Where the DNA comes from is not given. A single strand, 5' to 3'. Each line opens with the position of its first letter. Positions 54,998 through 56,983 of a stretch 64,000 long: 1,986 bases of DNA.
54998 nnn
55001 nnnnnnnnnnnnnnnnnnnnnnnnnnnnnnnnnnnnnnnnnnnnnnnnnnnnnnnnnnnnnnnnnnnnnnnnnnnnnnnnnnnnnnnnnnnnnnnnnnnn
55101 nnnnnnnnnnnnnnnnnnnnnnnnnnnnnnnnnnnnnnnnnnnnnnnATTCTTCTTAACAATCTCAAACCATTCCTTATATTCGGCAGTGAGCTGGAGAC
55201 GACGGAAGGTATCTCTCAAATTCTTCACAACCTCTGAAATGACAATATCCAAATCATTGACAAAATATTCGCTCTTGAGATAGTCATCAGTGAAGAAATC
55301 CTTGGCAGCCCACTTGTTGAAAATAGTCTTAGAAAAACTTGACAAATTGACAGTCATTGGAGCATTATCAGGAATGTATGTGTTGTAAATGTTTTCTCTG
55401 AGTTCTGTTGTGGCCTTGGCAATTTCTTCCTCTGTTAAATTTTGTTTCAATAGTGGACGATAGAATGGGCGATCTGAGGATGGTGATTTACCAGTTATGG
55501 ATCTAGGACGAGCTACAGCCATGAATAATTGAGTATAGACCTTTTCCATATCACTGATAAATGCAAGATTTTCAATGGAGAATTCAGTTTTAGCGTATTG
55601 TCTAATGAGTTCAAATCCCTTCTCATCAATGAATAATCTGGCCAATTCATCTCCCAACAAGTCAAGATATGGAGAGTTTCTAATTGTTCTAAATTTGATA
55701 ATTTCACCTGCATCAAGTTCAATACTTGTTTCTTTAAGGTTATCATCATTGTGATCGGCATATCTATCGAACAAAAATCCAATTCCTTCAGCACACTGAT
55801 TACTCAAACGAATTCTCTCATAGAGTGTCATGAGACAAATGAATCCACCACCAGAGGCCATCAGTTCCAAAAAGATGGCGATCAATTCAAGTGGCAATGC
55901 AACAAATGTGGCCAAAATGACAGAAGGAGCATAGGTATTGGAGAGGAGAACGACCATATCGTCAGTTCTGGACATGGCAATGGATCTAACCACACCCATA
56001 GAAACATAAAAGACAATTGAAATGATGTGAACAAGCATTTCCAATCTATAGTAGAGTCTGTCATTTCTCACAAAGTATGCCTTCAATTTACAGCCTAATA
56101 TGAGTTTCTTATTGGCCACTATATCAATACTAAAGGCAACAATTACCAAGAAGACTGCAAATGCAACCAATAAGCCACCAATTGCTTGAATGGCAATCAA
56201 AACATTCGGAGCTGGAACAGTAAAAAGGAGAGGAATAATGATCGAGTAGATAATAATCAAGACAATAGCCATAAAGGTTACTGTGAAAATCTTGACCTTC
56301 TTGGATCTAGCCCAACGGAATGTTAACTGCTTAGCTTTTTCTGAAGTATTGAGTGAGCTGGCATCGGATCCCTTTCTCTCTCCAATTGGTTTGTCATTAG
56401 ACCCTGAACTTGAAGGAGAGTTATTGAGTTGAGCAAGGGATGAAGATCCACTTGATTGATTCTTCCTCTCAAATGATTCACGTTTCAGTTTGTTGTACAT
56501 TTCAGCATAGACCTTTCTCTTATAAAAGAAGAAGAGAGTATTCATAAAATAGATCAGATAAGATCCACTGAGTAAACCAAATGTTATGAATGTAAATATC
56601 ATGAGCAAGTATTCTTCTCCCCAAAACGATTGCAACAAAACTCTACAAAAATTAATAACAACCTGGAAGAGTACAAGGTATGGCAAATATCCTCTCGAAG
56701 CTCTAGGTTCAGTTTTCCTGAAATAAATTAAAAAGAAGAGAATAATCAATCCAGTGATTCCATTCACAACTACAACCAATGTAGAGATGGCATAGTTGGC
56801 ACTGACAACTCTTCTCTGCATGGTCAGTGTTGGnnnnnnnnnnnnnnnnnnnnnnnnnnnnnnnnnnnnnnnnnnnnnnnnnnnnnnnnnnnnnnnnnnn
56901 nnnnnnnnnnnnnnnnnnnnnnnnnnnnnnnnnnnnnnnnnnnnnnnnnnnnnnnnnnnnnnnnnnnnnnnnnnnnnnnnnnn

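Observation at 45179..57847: Two divergent paralogs with signal peptide + large ectodomain + 7TM + RGS domain, 6.4 kb apart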

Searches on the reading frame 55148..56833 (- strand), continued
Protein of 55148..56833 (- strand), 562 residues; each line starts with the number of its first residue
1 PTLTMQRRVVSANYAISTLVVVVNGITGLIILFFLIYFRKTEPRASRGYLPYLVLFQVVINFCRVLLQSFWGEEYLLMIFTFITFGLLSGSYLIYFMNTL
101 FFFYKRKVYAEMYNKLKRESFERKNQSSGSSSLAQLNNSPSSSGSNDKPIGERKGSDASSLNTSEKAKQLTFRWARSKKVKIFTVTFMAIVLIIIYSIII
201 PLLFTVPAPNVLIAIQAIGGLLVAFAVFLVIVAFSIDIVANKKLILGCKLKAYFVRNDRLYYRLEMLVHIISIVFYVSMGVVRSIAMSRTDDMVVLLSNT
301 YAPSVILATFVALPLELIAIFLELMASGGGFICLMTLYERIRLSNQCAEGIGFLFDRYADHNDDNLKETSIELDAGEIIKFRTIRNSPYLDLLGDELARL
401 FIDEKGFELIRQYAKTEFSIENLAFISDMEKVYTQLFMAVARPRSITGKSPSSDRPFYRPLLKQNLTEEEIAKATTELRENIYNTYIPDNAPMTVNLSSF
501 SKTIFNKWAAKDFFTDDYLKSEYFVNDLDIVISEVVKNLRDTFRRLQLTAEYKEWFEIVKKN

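Call 65: list_cluster_members(proteins=[P0018, P0020, P0022, P0024, P0025, P0026, P0036, P0045, P0051, P0060])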
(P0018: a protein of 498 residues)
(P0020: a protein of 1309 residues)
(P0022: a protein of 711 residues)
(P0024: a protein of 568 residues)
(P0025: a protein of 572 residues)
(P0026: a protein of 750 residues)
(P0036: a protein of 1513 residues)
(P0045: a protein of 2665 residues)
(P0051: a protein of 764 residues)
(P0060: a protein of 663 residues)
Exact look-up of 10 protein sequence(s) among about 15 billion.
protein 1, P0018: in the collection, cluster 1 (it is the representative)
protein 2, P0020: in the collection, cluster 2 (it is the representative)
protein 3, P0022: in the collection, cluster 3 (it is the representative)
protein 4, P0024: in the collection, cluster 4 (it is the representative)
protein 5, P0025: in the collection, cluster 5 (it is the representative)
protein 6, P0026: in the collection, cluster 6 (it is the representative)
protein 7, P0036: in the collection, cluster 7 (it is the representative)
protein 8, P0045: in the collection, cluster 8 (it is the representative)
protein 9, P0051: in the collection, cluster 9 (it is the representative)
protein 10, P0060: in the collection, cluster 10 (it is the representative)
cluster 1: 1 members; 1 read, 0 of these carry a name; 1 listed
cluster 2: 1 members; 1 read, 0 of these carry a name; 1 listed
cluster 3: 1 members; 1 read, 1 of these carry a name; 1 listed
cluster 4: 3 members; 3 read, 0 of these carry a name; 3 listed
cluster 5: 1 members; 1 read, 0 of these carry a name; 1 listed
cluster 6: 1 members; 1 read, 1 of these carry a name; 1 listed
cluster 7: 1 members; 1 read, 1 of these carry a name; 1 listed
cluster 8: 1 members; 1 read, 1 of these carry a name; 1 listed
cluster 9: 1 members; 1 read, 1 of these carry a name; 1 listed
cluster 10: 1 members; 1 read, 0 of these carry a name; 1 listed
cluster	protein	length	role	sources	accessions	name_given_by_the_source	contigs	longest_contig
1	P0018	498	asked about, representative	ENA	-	-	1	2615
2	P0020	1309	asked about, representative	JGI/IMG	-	-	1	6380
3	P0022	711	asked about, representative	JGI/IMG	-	hypothetical protein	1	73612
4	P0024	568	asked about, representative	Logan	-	-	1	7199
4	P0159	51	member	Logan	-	-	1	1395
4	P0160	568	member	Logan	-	-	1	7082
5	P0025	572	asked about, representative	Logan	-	-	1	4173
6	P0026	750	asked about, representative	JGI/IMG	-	pimeloyl-ACP methyl ester carboxylesterase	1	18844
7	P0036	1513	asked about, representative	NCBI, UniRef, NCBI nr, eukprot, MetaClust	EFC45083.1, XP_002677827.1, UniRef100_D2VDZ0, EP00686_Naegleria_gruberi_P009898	G protein coupled receptor proteolytic domain-containing protein [Naegleria gruberi] | G protein coupled receptor proteolytic domain-containing protein n=1 Tax=Naegleria ... | XP_002677827.1 G protein coupled receptor proteolytic domain-containing protein ...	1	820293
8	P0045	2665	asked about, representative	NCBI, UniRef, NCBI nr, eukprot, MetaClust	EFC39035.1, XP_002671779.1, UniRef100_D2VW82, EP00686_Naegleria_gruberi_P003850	predicted protein [Naegleria gruberi] | Predicted protein n=1 Tax=Naegleria gruberi TaxID=5762 RepID=D2VW82_NAEGR | uncharacterized protein NAEGRDRAFT_73289 [Naegleria gruberi]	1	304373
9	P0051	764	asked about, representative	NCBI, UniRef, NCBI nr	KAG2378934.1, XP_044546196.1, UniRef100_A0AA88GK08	hypothetical protein C9374_007572 [Naegleria lovaniensis] | RGS domain-containing protein n=1 Tax=Naegleria lovaniensis TaxID=51637 ... | uncharacterized protein C9374_007572 [Naegleria lovaniensis]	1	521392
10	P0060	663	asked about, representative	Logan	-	-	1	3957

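Call 83: list_cluster_members(proteins=[P0081, P0088, P0096, P0117, P0122, P0062, P0047, P0053, P0075, P0033])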
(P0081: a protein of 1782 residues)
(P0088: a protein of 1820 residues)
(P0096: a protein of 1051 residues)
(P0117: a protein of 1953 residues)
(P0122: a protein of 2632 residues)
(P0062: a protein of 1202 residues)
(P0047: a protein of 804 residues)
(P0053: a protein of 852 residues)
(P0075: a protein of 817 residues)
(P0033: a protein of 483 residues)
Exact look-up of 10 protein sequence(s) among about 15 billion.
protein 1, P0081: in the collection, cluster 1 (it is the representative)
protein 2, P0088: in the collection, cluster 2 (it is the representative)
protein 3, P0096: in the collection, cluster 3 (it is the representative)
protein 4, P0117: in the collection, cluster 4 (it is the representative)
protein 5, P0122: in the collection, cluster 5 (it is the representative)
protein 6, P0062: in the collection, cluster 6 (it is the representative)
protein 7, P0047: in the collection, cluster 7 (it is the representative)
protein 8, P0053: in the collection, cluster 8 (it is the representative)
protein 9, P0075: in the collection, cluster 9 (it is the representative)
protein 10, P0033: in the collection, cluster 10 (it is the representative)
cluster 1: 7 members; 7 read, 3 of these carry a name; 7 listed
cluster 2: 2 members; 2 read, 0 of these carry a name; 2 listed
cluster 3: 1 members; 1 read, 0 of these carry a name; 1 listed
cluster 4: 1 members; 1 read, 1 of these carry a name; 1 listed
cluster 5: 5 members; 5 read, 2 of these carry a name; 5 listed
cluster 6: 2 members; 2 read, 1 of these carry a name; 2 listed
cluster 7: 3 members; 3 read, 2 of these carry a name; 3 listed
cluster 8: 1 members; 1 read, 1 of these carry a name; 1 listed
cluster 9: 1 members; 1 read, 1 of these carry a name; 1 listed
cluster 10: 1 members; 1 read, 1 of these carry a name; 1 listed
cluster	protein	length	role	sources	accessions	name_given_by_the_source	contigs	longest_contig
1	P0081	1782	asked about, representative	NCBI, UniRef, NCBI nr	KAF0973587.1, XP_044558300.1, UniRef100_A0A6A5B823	hypothetical protein FDP41_008291 [Naegleria fowleri] | RGS domain-containing protein n=1 Tax=Naegleria fowleri TaxID=5763 RepID=A0A6A5B823_NAEFO | uncharacterized protein FDP41_008291 [Naegleria fowleri]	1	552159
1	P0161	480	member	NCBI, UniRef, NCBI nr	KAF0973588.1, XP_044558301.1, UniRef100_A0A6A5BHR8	hypothetical protein FDP41_008292 [Naegleria fowleri] | Uncharacterized protein n=1 Tax=Naegleria fowleri TaxID=5763 RepID=A0A6A5BHR8_NAEFO | uncharacterized protein FDP41_008292 [Naegleria fowleri]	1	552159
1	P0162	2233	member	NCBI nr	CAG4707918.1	unnamed protein product [Naegleria fowleri]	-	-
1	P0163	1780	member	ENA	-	-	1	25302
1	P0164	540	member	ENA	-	-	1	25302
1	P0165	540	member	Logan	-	-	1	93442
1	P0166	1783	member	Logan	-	-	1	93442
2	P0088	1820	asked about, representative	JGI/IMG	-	-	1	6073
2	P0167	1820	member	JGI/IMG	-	-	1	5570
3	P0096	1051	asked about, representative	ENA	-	-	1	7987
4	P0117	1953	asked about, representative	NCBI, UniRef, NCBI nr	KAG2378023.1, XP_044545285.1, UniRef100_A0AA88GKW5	hypothetical protein C9374_008645 [Naegleria lovaniensis] | EGF-like domain-containing protein n=1 Tax=Naegleria lovaniensis TaxID=51637 ... | uncharacterized protein C9374_008645 [Naegleria lovaniensis]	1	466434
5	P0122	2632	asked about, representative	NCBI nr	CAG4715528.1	unnamed protein product [Naegleria fowleri]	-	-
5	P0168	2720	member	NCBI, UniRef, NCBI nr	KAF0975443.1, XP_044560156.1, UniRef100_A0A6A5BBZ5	hypothetical protein FDP41_005437 [Naegleria fowleri] | Uncharacterized protein n=1 Tax=Naegleria fowleri TaxID=5763 RepID=A0A6A5BBZ5_NAEFO | uncharacterized protein FDP41_005437 [Naegleria fowleri]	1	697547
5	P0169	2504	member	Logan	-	-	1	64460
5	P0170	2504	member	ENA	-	-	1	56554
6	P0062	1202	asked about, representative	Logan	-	-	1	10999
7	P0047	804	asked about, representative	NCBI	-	-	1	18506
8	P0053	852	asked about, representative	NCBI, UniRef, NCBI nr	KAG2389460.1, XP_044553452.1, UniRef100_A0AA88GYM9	hypothetical protein C9374_014020 [Naegleria lovaniensis] | RGS domain-containing protein n=1 Tax=Naegleria lovaniensis TaxID=51637 ... | uncharacterized protein C9374_014020 [Naegleria lovaniensis]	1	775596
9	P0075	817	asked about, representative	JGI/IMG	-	pimeloyl-ACP methyl ester carboxylesterase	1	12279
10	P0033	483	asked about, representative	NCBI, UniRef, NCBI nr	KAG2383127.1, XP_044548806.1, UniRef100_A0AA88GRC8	hypothetical protein C9374_004464 [Naegleria lovaniensis] | RGS domain-containing protein n=1 Tax=Naegleria lovaniensis TaxID=51637 ... | uncharacterized protein C9374_004464 [Naegleria lovaniensis]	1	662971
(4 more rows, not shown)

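Call 87: find_encoding_contigs(protein=P0009, flank=10000, max_places=2)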
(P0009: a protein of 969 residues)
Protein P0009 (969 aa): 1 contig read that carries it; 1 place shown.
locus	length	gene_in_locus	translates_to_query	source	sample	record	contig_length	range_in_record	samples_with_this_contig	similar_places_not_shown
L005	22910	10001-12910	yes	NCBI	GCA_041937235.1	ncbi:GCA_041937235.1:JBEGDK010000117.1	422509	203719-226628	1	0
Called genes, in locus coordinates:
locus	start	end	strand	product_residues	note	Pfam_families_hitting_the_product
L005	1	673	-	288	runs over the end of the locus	-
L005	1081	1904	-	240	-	PF00025:Arf, PF00071:Ras, PF08477:Roc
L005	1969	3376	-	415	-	PF25390:WD40_RLD, PF13540:RCC1_2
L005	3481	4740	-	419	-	-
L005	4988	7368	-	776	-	PF04906:Tweety (faint)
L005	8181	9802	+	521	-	PF10230:LIDHydrolase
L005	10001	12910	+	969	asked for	-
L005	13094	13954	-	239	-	-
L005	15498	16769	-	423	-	-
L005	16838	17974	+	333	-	PF00071:Ras, PF08477:Roc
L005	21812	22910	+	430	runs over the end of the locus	PF25390:WD40_RLD, PF00415:RCC1 (faint), PF25384:Alsin_RLD (faint), PF13540:RCC1_2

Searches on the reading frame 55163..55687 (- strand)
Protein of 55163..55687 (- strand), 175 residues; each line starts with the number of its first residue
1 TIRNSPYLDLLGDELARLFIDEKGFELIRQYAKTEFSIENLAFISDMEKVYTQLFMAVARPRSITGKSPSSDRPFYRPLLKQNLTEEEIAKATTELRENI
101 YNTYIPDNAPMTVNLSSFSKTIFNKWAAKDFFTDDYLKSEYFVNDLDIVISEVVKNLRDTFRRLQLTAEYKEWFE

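Call 20: search_solved_structures(query=A2, max_evalue=1, show_alignments=3)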
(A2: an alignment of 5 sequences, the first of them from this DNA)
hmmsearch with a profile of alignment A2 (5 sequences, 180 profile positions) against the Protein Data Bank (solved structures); distinct sequences matched with E-value up to 1: 27.
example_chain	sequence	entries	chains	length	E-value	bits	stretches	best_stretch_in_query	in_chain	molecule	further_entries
2oj4_A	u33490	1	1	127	0.0017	21.6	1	12-50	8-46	Regulator of G-protein signaling 3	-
2v4z_B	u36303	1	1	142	0.0086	19.3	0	10-49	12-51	REGULATOR OF G-PROTEIN SIGNALING 2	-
2dlv_A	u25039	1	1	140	0.012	18.8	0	98-134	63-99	Regulator of G-protein signaling 18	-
2jm5_A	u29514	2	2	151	0.015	18.5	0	98-138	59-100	Regulator of G-protein signaling 18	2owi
2i59_A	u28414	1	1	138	0.016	18.4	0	15-50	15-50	Regulator of G-protein signaling 10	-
4igu_A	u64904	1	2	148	0.023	17.9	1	12-52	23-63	CG5036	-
2dlr_A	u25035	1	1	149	0.023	17.9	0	15-107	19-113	Regulator of G-protein signaling 10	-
2ihb_B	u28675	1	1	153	0.027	17.6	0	15-58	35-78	Regulator of G-protein signalling 10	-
2crp_A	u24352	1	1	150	0.033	17.4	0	13-49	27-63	Regulator of G-protein signaling 5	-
2bv1_A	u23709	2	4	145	0.036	17.3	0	13-49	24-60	REGULATOR OF G-PROTEIN SIGNALLING 1 | Regulator of G-protein signaling 1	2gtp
4ekc_B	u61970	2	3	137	0.05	16.8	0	101-134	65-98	Regulator of G-protein signaling 2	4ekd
3c7k_B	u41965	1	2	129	0.053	16.7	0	10-49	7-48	Regulator of G-protein signaling 16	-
3c7l_A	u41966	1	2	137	0.056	16.6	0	10-49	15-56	Regulator of G-protein signaling 16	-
2af0_A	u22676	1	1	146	0.06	16.5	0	100-134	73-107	Regulator of G-protein signaling 2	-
6am3_X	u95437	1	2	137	0.096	15.9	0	22-51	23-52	Regulator of G-protein signaling 17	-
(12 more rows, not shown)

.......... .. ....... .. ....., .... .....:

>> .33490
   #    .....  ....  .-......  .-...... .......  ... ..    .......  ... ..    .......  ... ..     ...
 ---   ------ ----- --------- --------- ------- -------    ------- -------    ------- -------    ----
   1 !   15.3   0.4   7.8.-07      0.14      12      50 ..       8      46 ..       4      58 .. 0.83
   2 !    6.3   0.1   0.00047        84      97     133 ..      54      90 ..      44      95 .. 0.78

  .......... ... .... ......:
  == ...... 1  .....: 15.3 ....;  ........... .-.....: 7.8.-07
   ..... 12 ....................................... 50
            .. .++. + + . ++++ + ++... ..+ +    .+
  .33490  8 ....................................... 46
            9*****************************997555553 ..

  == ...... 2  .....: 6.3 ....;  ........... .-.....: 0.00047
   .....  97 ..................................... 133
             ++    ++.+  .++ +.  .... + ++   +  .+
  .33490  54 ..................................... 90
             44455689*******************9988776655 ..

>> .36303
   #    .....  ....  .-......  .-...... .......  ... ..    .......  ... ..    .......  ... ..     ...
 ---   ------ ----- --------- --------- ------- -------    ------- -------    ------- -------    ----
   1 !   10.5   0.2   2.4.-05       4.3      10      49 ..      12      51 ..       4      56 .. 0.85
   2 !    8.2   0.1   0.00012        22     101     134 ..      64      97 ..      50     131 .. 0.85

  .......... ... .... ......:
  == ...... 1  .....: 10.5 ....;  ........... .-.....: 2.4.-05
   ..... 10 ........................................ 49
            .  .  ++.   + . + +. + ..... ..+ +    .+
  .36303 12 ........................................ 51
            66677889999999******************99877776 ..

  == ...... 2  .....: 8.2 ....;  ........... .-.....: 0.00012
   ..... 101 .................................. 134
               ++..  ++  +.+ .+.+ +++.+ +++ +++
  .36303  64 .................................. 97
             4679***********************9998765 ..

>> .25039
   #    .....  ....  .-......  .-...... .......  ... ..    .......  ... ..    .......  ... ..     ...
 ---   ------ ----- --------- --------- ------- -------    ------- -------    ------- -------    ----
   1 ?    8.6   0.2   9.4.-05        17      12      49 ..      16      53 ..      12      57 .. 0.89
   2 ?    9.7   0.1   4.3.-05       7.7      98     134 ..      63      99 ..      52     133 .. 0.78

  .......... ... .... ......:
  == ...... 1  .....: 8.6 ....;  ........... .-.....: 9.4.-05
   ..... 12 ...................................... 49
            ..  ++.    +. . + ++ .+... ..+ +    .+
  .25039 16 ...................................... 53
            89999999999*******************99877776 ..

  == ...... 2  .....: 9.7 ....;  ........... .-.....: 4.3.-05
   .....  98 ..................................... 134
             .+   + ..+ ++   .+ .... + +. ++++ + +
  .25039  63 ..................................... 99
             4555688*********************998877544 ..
